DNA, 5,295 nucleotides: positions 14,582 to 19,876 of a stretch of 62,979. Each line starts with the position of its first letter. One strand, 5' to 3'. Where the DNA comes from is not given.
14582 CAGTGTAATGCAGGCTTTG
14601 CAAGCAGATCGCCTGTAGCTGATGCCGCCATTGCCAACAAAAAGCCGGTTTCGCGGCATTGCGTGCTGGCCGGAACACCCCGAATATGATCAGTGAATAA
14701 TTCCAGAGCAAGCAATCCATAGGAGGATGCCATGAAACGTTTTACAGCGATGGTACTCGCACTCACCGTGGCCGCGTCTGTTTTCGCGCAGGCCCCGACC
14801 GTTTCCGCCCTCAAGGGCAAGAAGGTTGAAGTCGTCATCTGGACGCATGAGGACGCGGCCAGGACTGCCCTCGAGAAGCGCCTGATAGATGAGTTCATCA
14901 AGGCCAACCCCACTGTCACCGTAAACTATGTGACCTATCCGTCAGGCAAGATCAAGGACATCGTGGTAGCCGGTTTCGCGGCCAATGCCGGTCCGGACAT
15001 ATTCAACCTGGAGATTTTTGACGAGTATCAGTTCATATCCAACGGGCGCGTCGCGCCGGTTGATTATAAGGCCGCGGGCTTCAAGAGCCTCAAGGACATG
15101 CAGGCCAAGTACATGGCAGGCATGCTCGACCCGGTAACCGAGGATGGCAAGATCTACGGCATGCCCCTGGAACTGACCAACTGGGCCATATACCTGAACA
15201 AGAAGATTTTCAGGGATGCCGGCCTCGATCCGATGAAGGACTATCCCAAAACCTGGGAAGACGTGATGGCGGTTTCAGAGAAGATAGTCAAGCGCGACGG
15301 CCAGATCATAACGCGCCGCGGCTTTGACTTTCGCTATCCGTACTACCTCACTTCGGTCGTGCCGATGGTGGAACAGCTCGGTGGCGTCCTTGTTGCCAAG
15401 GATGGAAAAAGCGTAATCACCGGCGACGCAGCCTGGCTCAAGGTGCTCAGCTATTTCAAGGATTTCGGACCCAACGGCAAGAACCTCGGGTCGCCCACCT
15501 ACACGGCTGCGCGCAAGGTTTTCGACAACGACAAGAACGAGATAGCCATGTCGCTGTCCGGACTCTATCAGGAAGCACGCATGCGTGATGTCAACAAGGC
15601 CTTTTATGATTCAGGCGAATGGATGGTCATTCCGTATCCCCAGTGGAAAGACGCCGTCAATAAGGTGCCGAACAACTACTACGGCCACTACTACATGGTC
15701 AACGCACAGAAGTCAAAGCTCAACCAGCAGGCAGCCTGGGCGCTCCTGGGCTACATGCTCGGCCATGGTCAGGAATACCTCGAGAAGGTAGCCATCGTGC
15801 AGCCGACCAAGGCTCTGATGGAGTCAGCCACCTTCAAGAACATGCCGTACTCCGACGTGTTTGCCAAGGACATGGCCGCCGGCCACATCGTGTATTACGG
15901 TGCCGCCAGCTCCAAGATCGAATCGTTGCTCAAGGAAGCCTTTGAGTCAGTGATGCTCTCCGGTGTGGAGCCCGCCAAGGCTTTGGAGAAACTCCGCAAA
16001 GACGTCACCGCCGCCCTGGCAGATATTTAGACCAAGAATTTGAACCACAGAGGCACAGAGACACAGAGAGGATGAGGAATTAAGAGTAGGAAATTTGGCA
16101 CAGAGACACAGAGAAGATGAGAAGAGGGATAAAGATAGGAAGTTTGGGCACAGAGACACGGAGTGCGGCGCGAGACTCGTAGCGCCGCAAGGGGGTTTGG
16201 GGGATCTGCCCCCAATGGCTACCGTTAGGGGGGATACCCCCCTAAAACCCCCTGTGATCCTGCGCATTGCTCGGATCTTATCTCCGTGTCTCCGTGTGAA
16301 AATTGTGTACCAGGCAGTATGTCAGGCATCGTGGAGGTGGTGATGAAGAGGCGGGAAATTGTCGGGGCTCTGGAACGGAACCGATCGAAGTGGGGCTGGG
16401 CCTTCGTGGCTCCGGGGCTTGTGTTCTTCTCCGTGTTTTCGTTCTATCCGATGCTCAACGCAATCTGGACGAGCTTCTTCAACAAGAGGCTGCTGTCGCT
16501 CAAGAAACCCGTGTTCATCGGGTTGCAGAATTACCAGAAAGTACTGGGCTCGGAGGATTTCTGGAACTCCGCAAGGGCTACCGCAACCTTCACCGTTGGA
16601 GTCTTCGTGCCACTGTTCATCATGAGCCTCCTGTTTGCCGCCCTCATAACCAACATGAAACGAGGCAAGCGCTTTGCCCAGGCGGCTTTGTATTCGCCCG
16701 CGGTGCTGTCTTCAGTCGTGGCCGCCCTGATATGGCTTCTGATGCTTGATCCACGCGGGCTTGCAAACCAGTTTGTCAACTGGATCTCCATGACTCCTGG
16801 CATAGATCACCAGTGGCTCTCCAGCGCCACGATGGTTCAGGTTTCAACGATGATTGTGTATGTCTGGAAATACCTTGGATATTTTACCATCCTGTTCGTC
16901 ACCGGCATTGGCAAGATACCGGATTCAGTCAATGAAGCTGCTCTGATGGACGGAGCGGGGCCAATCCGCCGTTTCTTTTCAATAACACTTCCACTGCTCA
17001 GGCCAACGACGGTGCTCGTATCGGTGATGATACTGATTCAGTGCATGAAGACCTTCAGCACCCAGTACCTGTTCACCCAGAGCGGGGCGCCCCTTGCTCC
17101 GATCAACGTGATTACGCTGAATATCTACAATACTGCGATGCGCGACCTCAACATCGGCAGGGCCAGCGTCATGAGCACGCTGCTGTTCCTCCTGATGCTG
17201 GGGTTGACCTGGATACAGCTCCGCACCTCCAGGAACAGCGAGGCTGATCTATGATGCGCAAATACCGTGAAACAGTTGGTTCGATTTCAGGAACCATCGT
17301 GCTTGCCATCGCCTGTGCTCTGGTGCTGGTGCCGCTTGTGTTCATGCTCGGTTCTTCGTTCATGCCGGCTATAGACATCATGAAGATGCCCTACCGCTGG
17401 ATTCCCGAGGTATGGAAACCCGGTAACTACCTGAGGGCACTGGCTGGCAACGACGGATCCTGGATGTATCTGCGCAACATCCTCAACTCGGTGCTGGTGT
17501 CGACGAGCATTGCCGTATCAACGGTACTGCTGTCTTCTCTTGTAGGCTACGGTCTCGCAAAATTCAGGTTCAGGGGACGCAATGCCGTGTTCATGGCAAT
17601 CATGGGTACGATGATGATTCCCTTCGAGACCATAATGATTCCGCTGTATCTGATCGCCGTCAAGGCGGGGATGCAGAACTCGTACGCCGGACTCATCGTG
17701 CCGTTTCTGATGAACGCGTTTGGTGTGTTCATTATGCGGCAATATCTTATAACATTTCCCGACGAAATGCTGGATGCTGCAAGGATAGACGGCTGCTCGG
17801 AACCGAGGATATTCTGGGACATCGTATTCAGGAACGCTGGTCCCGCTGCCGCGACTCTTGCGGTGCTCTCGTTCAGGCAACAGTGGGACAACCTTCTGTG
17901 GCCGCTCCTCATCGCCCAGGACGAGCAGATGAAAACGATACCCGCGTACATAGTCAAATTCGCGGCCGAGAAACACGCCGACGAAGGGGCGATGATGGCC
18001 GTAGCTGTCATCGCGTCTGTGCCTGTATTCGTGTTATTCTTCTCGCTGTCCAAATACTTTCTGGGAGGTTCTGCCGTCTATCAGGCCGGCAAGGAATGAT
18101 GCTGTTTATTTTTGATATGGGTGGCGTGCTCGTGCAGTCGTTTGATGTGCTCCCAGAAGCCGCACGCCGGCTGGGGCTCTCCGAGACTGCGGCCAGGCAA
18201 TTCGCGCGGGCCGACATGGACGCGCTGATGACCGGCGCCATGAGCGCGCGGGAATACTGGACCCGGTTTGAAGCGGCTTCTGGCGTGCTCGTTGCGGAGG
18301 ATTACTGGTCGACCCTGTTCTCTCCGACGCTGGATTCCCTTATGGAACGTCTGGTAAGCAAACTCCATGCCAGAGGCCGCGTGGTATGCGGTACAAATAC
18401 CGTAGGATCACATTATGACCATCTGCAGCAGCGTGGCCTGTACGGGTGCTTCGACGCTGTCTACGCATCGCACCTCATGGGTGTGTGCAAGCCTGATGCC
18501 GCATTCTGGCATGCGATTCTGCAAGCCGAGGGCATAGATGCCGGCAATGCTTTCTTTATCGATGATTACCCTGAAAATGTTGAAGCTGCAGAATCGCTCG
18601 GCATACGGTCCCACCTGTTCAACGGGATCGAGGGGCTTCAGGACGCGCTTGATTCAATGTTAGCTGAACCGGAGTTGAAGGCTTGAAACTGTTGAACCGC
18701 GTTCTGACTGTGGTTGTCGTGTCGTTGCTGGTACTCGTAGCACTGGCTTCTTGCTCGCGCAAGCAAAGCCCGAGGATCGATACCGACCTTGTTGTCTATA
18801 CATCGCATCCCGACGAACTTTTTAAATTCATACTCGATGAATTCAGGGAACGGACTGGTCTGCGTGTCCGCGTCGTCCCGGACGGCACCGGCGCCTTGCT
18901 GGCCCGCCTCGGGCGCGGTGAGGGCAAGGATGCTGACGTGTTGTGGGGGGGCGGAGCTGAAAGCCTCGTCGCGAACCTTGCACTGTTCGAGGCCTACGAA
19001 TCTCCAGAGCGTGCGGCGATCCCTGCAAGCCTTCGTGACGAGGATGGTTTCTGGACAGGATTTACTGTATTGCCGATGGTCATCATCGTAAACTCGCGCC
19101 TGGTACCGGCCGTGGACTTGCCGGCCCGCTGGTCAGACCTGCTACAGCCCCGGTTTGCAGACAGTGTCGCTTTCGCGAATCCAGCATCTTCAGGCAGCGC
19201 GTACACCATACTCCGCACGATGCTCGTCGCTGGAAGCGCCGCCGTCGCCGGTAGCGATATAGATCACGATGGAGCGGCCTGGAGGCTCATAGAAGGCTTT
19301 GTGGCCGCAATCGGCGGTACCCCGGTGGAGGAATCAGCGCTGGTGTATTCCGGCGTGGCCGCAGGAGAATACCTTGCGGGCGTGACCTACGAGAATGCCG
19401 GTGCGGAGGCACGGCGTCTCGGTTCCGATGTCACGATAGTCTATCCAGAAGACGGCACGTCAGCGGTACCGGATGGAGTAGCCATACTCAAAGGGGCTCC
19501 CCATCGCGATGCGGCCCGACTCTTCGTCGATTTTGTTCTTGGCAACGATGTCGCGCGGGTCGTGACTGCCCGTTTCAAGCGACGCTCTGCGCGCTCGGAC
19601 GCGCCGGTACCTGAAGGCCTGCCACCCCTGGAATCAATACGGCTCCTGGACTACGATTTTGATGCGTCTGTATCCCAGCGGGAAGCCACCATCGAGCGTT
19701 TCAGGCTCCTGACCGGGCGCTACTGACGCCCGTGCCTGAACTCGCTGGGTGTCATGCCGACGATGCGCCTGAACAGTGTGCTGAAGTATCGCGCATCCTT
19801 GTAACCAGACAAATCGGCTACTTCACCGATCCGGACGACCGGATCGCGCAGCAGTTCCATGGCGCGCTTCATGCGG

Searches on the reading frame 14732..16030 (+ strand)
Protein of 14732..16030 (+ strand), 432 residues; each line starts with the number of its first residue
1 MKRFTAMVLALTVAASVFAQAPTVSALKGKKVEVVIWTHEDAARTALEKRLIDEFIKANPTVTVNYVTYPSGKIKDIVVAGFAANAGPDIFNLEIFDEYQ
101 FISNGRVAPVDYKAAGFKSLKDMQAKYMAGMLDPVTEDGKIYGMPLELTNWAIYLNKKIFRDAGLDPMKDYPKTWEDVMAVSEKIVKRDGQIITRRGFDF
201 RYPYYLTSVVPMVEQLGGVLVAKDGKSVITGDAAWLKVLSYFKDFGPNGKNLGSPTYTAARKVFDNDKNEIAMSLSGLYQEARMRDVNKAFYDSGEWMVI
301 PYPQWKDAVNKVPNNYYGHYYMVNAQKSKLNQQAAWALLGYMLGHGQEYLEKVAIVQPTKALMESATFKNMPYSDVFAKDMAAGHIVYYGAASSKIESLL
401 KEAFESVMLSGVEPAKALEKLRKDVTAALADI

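Call 88: search_protein_families(library=pfam, proteins=[window:14732-16030:+], max_evalue=0.00001)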
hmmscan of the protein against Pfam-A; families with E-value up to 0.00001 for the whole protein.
window:14732-16030:+ (432 aa): 1 family
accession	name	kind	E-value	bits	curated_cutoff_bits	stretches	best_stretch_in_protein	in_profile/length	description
PF01547.30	SBP_bac_1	-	4.2e-25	89.8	26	1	49-347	11-305/307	Bacterial extracellular solute-binding protein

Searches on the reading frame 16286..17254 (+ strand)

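Call 88: search_protein_families(library=pfam, proteins=[window:16286-17254:+], max_evalue=0.00001)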
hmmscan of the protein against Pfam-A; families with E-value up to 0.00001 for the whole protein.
window:16286-17254:+ (322 aa): 1 family
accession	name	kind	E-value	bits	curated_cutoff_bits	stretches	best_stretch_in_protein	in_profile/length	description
PF00528.27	BPD_transp_1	-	4.7e-10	39.9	26.4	1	122-311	8-175/184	Binding-protein-dependent transport system inner membrane component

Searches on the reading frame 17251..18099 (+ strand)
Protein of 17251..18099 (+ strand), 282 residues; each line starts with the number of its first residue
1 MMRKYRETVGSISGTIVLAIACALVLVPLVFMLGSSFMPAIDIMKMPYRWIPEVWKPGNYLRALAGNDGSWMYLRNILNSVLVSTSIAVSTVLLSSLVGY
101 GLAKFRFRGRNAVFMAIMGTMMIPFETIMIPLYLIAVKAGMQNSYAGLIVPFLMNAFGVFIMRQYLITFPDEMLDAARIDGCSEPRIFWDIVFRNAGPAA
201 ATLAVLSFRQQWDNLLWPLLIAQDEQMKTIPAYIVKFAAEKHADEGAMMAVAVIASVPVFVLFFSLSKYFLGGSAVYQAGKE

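Call 88: search_protein_families(library=pfam, proteins=[window:17251-18099:+], max_evalue=0.00001)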
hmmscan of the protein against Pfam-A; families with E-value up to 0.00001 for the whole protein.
window:17251-18099:+ (282 aa): 1 family
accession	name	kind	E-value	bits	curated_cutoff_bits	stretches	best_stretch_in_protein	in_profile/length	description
PF00528.27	BPD_transp_1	-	4e-18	66.3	26.4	1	97-270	3-178/184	Binding-protein-dependent transport system inner membrane component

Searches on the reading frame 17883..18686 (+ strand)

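Call 88: search_protein_families(library=pfam, proteins=[window:17883-18686:+], max_evalue=0.00001)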
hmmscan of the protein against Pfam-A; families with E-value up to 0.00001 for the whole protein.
window:17883-18686:+ (267 aa): 2 families
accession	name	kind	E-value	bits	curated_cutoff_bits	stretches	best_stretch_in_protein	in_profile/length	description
PF00702.32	Hydrolase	-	8.8e-13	49.5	26.4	1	73-240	2-191/191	haloacid dehalogenase-like hydrolase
PF13419.12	HAD_2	-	6.6e-07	30.1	23.8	1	76-243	2-175/178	Haloacid dehalogenase-like hydrolase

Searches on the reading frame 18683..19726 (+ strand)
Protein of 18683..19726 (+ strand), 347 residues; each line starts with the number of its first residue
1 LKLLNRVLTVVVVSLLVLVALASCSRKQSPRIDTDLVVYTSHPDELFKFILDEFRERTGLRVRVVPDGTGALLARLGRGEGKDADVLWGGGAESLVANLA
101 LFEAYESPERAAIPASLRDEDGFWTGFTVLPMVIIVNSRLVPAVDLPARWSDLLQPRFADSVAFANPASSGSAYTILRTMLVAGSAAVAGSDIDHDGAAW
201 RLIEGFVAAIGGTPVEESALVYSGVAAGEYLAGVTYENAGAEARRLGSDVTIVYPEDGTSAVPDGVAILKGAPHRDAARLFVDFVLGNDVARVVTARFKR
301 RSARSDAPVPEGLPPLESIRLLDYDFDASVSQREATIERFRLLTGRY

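Call 88: search_protein_families(library=pfam, proteins=[window:18683-19726:+], max_evalue=0.00001)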
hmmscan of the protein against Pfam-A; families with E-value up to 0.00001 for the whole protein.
window:18683-19726:+ (347 aa): 4 families
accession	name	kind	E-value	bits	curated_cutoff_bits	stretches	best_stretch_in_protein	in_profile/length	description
PF13343.11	SBP_bac_6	-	1.8e-26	93.5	24.6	1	100-326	28-241/245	Bacterial extracellular solute-binding protein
PF13531.11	SBP_bac_11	-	8.1e-20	72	25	1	37-294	3-221/227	Bacterial extracellular solute-binding protein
PF13416.11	SBP_bac_8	-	3.8e-15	56.9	27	1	51-290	3-248/279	Bacterial extracellular solute-binding protein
PF01547.30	SBP_bac_1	-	3.4e-12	47.4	26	1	47-290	10-305/307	Bacterial extracellular solute-binding protein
